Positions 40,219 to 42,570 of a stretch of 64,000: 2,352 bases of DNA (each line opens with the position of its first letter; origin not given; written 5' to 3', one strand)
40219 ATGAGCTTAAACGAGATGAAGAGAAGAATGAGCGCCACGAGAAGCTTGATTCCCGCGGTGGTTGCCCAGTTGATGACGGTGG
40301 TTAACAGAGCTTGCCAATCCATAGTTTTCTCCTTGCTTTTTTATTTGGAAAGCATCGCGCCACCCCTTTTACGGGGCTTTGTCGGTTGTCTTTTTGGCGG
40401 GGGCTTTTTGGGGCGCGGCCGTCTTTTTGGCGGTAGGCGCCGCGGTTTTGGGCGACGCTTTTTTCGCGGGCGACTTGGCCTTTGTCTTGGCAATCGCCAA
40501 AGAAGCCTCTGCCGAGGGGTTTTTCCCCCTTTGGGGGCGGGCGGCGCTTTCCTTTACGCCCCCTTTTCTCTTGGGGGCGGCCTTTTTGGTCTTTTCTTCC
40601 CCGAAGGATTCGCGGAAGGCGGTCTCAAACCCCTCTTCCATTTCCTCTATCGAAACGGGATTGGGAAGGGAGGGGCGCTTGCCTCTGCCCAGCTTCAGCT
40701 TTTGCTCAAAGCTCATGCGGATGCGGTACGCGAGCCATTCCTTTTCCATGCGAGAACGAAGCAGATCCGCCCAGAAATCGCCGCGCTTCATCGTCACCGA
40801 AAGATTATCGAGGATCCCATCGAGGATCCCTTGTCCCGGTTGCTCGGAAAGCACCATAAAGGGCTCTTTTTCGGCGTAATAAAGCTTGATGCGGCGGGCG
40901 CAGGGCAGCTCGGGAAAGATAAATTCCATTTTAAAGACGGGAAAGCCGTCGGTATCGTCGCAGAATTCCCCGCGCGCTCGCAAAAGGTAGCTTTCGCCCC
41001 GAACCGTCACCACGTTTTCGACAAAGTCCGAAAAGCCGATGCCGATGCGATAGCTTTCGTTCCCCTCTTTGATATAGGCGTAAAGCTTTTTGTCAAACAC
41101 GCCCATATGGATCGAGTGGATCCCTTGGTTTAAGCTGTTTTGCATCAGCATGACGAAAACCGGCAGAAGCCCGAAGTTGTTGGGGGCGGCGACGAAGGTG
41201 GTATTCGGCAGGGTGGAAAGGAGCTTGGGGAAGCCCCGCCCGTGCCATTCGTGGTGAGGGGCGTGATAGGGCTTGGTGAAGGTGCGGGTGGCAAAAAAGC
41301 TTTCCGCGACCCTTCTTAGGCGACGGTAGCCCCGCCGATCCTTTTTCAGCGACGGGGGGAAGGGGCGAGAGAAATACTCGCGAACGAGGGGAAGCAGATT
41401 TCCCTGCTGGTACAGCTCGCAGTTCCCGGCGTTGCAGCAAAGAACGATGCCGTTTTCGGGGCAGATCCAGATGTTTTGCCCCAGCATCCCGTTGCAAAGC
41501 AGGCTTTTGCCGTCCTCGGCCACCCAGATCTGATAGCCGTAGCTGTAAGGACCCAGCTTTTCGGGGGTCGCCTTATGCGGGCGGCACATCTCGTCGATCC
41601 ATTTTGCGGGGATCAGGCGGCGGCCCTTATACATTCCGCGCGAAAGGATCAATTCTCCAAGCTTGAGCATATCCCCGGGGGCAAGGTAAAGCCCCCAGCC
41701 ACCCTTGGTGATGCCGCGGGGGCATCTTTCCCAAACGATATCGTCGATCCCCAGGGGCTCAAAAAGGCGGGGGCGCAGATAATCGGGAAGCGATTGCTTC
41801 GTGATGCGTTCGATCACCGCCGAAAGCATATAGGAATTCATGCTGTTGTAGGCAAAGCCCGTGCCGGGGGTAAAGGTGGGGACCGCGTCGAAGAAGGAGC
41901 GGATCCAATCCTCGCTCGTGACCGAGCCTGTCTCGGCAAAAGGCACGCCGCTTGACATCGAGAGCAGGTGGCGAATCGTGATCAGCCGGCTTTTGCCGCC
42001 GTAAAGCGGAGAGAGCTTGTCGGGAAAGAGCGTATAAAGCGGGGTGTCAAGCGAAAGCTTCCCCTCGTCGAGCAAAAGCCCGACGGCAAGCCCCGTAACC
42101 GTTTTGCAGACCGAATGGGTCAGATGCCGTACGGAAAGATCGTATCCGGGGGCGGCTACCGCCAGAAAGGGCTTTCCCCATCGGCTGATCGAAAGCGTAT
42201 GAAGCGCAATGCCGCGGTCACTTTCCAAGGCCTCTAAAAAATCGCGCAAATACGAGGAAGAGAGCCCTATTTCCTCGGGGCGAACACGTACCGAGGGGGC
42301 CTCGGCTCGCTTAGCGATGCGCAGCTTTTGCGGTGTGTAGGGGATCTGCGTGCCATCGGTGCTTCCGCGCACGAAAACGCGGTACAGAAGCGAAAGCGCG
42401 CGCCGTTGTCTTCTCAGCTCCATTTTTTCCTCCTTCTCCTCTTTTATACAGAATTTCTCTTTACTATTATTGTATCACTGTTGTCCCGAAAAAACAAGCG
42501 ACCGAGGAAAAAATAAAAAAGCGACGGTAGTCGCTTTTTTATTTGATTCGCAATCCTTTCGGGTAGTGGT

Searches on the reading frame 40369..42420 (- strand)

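Call 63: search_protein_families(library=pfam, proteins=[window:40369-42420:-], max_evalue=0.00001)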
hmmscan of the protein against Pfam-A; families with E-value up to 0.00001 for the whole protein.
window:40369-42420:- (683 aa): 1 family
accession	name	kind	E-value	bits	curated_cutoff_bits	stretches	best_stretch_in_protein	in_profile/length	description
PF00144.29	Beta-lactamase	-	7e-30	104.7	27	1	98-327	49-304/329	Beta-lactamase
